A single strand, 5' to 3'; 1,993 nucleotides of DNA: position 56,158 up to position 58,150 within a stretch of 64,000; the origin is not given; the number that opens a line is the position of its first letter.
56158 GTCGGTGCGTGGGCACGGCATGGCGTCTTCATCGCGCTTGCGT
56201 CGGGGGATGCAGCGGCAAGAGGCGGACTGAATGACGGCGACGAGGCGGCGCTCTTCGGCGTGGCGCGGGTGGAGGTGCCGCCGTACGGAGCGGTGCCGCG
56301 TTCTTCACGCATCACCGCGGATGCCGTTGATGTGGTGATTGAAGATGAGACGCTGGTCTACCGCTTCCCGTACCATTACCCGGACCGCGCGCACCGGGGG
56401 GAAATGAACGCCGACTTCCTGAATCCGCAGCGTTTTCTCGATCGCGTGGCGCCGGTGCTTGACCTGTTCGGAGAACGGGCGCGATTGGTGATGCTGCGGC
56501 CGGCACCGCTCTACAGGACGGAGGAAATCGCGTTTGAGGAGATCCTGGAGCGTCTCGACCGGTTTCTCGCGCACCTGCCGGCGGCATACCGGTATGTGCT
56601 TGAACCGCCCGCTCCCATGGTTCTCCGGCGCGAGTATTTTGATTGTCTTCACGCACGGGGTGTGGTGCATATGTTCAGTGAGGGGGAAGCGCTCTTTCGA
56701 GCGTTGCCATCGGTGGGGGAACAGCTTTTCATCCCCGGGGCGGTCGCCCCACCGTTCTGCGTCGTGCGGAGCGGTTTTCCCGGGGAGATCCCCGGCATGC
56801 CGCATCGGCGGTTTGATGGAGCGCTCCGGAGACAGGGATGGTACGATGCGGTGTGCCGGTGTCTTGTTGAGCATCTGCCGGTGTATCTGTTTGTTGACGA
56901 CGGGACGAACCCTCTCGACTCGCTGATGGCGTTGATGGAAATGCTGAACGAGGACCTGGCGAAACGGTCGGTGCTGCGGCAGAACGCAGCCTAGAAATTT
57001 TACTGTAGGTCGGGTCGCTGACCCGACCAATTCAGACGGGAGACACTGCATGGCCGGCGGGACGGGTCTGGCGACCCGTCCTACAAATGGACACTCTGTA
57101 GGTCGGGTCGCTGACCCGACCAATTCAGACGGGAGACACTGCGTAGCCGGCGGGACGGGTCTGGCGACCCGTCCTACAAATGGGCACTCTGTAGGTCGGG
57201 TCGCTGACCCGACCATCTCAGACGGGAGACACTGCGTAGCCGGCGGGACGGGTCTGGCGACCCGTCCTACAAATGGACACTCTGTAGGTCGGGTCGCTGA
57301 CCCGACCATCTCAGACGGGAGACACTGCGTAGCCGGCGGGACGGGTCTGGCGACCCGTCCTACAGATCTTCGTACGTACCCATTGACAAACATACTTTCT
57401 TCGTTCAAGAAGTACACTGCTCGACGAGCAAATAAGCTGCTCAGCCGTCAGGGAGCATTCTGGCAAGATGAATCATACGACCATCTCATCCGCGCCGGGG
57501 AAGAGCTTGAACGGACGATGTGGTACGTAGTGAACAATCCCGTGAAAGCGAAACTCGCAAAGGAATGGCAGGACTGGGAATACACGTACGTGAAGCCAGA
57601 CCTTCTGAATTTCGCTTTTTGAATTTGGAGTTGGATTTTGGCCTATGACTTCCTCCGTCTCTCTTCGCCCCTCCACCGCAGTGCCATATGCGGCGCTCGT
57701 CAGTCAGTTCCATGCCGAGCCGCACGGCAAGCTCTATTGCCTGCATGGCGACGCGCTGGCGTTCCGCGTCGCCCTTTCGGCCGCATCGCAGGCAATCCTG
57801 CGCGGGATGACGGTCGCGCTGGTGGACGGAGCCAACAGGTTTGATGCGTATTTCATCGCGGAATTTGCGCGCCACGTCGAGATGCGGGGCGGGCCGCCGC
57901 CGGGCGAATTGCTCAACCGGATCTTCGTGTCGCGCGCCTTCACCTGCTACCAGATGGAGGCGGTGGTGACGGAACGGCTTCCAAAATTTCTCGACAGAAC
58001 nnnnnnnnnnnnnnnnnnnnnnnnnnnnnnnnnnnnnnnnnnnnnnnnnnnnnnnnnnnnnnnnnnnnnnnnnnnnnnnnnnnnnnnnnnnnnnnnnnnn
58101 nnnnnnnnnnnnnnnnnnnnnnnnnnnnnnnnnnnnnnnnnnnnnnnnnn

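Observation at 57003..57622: REP/BIME-like 93-bp tandem array with double hairpins abutting a truncated RAYT transposase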

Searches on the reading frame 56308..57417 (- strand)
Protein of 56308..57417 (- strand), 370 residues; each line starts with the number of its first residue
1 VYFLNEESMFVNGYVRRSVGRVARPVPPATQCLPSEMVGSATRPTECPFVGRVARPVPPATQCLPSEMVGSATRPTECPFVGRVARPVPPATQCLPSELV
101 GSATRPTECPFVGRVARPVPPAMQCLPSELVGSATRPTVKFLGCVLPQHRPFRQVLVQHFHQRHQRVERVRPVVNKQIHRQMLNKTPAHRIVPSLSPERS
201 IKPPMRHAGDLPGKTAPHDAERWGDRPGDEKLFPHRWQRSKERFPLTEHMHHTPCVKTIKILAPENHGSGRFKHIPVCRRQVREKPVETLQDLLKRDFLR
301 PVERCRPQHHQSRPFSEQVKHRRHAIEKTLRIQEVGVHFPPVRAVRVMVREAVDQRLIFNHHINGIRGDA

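Call 77: search_protein_families(library=pfam, proteins=[window:56308-57417:-], max_evalue=0.01)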
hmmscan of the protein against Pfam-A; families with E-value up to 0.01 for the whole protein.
window:56308-57417:- (370 aa): 0 families

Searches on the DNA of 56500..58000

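Call 76: search_rna_families(source=window, start=56500, end=58000, threshold=evalue, max_evalue=1)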
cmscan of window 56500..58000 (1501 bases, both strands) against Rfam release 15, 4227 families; matches with E-value up to 1: 4.
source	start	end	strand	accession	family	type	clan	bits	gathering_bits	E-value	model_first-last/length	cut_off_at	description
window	57095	57366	-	RF04104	MIR918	Gene; miRNA;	-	41.4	268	1.9e-05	1-265/265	no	MIR918 microRNA precursor family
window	57095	57366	+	RF04104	MIR918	Gene; miRNA;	-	40.6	268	2.9e-05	1-265/265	no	MIR918 microRNA precursor family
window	56959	57061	+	RF03063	Streptomyces-metK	Gene; sRNA;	-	18.5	44.2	0.81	1-117/117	no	Streptomyces-metK RNA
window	57091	57143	-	RF02051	STnc450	Gene; sRNA;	-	18.1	37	0.76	1-57/57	no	Enterobacterial sRNA STnc450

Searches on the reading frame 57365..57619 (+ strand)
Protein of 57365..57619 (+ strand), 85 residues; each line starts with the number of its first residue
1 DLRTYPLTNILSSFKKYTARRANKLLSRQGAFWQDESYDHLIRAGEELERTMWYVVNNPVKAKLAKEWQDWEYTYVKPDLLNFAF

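Call 4: search_protein_families(library=pfam, proteins=[window:57365-57619:+], max_evalue=0.1)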
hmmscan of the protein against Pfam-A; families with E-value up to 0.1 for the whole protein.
window:57365-57619:+ (85 aa): 0 families

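Call 8: search_protein_families(library=ncbifam, proteins=[window:57365-57619:+], max_evalue=1)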
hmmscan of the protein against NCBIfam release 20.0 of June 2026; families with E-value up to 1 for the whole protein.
window:57365-57619:+ (85 aa): 2 families
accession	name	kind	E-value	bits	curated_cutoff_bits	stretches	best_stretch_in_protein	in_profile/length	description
NF047646.1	REP_Tyr_transpos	equivalog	3.9e-15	56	80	1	7-73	72-145/146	REP-associated tyrosine transposase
NF050803.1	DnaMtaseCcrMCaul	equivalog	0.05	12.5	830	1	14-63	67-116/350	adenine-specific DNA-methyltransferase CcrM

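Call 9: search_solved_structures(query=window:57365-57619:+, max_evalue=10, show_alignments=3)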
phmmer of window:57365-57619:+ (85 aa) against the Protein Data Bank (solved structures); distinct sequences matched with E-value up to 10: 3.
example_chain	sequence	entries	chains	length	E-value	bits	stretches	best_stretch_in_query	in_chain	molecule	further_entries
4er8_A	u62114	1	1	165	0.026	17.7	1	32-79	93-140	TnpArep for protein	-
5ipw_A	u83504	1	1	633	1.1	12.4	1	13-52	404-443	Oligopeptide ABC transporter, periplasmic oligopeptide-binding protein, putative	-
6pbd_A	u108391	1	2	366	1.4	12.1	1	14-60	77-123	Modification methylase CcrMI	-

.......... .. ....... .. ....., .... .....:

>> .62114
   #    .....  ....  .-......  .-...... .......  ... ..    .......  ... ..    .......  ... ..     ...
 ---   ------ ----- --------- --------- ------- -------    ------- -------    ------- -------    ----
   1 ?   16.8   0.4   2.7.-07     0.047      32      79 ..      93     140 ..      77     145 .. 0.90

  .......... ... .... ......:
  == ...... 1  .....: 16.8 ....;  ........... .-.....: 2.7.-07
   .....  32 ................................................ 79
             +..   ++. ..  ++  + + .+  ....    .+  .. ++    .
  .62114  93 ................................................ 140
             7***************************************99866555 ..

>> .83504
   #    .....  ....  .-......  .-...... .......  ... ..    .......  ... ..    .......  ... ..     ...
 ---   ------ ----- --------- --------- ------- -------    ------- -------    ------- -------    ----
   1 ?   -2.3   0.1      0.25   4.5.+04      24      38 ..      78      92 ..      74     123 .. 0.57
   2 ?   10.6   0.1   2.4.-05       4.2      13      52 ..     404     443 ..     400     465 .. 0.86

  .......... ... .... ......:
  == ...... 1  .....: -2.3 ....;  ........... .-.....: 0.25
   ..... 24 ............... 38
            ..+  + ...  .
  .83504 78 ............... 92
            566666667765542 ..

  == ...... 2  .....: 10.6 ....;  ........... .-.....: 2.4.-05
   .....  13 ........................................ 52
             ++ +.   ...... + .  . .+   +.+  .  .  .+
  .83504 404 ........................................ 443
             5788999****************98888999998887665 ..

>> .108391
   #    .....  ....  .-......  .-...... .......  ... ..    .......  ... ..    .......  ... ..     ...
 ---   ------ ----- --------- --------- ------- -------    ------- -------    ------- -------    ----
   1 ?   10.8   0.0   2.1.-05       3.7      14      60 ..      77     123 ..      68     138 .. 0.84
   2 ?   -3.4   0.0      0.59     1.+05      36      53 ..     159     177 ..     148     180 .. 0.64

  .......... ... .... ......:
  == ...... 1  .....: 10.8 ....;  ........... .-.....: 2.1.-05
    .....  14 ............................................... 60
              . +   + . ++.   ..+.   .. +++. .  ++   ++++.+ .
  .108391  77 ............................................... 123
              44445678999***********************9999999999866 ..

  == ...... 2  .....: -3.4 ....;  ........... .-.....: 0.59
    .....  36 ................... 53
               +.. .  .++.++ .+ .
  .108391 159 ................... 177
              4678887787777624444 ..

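Call 10: search_protein_families(library=pfam, proteins=[window:57365-57619:+], max_evalue=10)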
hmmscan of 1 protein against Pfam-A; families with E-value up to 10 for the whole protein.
window:57365-57619:+ (85 aa): 0 families

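Call 15: find_homologous_proteins(query=window:57365-57619:+, max_evalue=0.001)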
Query window:57365-57619:+ (85 aa): 6 proteins with E <= 0.001 among 6 candidates.
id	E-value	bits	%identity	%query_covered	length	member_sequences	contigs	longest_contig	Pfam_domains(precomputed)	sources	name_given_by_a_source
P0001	9.2e-41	155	99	82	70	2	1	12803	-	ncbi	ncbi:MAG: hypothetical protein WB699_10425, partial [Bacteroidota bacterium]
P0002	2.9e-26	109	60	96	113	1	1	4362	-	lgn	-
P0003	5.0e-26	108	63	92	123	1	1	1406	-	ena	-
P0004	2.4e-21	93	60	79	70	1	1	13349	-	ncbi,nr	ncbi:MAG TPA: hypothetical protein DEP53_13820 [Bacteroidetes bacterium]|nr:hypothetical protein [Ba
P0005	1.0e-20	91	58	87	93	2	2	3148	-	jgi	-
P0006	9.1e-13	65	50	75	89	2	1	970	-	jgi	jgi:hypothetical protein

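Call 17: find_encoding_contigs(protein=P0001, flank=10000, max_places=4)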
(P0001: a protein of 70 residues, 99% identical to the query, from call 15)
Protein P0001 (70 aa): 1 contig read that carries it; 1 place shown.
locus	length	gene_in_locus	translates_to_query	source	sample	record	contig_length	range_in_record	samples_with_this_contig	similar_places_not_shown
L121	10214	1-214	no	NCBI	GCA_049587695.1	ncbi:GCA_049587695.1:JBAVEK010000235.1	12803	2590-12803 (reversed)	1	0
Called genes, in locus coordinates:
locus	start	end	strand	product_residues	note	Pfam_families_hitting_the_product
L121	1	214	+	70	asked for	?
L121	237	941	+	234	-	-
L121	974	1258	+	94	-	PF26485:DUF8156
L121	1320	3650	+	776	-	PF00136:DNA_pol_B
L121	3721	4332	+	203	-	PF07617:DUF1579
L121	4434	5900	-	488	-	PF12679:ABC2_membrane_2, PF12698:ABC2_membrane_3, PF12040:DUF3526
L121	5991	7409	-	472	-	PF12679:ABC2_membrane_2, PF10920:DUF2705 (weak), PF12698:ABC2_membrane_3, PF12040:DUF3526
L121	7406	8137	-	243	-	PF00005:ABC_tran, PF13304:AAA_21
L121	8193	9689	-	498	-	PF10633:NPCBM_assoc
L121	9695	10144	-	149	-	PF13180:PDZ_2 (weak)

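Call 18: find_encoding_contigs(protein=P0004, flank=10000, max_places=4)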
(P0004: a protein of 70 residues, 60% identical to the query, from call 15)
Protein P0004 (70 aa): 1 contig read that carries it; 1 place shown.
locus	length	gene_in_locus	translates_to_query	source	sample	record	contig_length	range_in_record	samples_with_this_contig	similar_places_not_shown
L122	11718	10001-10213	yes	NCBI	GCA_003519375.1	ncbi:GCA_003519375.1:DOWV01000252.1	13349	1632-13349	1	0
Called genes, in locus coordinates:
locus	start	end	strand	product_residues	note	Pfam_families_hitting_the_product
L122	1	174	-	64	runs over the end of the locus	-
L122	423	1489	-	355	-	PF00474:SSF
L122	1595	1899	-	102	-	-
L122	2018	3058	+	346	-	PF01208:URO-D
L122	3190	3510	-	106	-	-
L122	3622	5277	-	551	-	PF02366:PMT (weak), PF13231:PMT_2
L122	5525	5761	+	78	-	-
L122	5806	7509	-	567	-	PF00884:Sulfatase (faint), PF01663:Phosphodiest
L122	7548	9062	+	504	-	PF00149:Metallophos, PF02872:5_nucleotid_C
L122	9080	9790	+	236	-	-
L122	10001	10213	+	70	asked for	-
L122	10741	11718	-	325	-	PF07690:MFS_1, PF03137:OATP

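Call 19: find_encoding_contigs(protein=P0002, flank=5000, max_places=3)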
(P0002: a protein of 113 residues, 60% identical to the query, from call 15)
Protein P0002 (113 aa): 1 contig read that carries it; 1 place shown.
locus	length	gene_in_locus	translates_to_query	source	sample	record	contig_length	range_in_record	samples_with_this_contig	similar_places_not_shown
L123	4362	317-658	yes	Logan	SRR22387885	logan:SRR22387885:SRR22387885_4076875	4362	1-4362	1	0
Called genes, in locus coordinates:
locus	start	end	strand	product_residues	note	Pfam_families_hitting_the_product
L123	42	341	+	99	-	-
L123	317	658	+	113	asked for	-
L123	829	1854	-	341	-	-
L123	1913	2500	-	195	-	-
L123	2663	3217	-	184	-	-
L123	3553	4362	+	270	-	?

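Call 20: find_encoding_contigs(protein=P0003, flank=5000, max_places=3)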
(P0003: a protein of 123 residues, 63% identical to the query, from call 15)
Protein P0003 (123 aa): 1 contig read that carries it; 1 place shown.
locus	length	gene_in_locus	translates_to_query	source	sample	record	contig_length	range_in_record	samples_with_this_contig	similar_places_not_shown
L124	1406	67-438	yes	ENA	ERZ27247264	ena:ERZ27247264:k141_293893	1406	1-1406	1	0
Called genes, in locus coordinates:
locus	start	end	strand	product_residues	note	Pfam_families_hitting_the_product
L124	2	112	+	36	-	?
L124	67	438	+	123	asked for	-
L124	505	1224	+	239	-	PF01930:Cas_Cas4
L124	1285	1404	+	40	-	?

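Call 21: find_encoding_contigs(protein=P0005, flank=5000, max_places=3)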
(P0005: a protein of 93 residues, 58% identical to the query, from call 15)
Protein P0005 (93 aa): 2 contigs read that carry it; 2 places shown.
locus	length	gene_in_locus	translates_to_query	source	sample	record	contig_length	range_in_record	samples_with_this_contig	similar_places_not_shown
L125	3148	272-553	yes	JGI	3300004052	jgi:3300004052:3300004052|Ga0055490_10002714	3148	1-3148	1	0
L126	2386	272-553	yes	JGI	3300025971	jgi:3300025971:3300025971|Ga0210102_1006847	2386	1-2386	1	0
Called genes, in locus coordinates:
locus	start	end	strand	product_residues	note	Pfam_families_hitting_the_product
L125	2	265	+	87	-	?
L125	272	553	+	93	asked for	-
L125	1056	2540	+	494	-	PF00144:Beta-lactamase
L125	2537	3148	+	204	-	?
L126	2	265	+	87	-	?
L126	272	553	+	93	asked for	-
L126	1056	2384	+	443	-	?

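Call 33: search_protein_representatives(protein=window:57365-57619:+)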
Query: 85 residues. Proteins with E-value up to 0.001 (for the whole library): 5230; up to 1e-10: 840; up to 1e-30: 0. The best 150 are listed.
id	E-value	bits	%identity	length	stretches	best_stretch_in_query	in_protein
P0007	8.8e-27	108.6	61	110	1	6-82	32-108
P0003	1.6e-26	107.8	63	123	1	4-81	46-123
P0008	3.9e-26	106.5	60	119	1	5-79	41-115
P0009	3.1e-25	103.6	60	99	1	6-77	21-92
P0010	6.8e-25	102.5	58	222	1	4-81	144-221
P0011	9.0e-25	102.2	47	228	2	5-81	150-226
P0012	1.3e-24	101.7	60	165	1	5-81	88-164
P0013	1.6e-24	101.3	58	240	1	4-81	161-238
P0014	2.1e-24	101.0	55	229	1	4-77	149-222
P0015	2.5e-24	100.8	60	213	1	5-82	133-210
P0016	4.7e-24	99.9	59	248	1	4-81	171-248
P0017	1.6e-23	98.2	60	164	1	4-80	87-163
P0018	2.2e-23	97.8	59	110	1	3-82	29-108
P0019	3.2e-23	97.2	53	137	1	3-79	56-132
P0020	5.5e-23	96.5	56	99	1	4-80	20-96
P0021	5.8e-23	96.4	59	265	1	5-78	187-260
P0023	2.3e-22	94.5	54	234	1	4-82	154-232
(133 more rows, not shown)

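Call 35: search_protein_families(library=ncbifam, proteins=[P0010, P0011, P0013, P0014, P0015, P0016, P0021, P0023], max_evalue=0.001)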
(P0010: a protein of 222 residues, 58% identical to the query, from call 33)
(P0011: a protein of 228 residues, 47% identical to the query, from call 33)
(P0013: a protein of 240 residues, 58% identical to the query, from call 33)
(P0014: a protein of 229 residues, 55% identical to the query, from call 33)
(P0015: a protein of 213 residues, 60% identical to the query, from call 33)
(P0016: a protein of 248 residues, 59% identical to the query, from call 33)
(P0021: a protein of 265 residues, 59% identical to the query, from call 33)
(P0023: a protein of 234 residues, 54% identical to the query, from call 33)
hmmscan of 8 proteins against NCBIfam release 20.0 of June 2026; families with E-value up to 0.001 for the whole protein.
P0010 (222 aa): 1 family
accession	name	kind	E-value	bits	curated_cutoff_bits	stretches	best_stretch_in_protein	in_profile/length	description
NF047646.1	REP_Tyr_transpos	equivalog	2.8e-18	66.2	80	1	86-213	23-145/146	REP-associated tyrosine transposase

P0011 (228 aa): 1 family
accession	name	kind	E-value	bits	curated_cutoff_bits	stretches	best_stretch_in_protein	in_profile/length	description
NF047646.1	REP_Tyr_transpos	equivalog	5.3e-14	52.3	80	1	92-219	25-146/146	REP-associated tyrosine transposase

P0013 (240 aa): 1 family
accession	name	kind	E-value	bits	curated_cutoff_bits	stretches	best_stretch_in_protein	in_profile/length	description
NF047646.1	REP_Tyr_transpos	equivalog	3.7e-20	72.3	80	2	169-230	77-145/146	REP-associated tyrosine transposase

P0014 (229 aa): 1 family
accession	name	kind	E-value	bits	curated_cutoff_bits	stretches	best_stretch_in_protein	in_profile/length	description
NF047646.1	REP_Tyr_transpos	equivalog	1.3e-19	70.5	80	1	151-218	71-145/146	REP-associated tyrosine transposase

P0015 (213 aa): 1 family
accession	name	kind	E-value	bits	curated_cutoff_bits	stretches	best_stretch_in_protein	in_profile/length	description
NF047646.1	REP_Tyr_transpos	equivalog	9.3e-20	71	80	1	132-201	69-145/146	REP-associated tyrosine transposase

P0016 (248 aa): 1 family
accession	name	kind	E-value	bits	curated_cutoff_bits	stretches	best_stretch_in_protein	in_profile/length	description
NF047646.1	REP_Tyr_transpos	equivalog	3.8e-19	69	80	2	175-240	73-145/146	REP-associated tyrosine transposase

P0021 (265 aa): 1 family
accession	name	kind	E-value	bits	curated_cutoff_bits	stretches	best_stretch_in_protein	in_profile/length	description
NF047646.1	REP_Tyr_transpos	equivalog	1.1e-16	61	80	1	187-255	70-145/146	REP-associated tyrosine transposase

P0023 (234 aa): 1 family
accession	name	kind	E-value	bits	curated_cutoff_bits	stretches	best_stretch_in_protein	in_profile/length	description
NF047646.1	REP_Tyr_transpos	equivalog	7.2e-15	55.1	80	1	89-223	24-145/146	REP-associated tyrosine transposase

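Call 36: search_protein_families(library=pfam, proteins=[P0010, P0011, P0013, P0014, P0015, P0016, P0021, P0023], max_evalue=0.01)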
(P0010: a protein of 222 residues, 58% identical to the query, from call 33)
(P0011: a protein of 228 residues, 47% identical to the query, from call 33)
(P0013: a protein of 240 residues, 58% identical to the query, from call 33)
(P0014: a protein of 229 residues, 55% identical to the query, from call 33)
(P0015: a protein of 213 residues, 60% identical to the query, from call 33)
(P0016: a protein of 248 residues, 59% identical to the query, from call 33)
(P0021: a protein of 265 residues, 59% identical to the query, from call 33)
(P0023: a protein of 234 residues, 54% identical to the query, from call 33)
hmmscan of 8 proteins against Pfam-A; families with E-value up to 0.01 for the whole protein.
P0010 (222 aa): 1 family
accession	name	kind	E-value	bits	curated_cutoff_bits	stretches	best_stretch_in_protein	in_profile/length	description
PF01797.21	Y1_Tnp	-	0.00015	22.3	23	0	105-195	37-118/121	Transposase IS200 like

P0011 (228 aa): 1 family
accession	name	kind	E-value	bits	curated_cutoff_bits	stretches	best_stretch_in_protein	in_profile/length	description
PF01797.21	Y1_Tnp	-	0.0047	17.5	23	0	109-161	37-89/121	Transposase IS200 like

P0013 (240 aa): 1 family
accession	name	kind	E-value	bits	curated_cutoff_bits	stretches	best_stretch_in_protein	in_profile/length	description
PF01797.21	Y1_Tnp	-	0.00041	20.9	23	0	104-131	35-62/121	Transposase IS200 like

P0014 (229 aa): 0 families

P0015 (213 aa): 1 family
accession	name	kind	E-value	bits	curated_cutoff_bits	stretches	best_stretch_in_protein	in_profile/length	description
PF01797.21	Y1_Tnp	-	0.0033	18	23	0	93-109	42-58/121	Transposase IS200 like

P0016 (248 aa): 1 family
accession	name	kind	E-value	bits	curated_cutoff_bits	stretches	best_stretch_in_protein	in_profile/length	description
PF01797.21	Y1_Tnp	-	0.0014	19.1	23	0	107-132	36-61/121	Transposase IS200 like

P0021 (265 aa): 0 families

P0023 (234 aa): 0 families
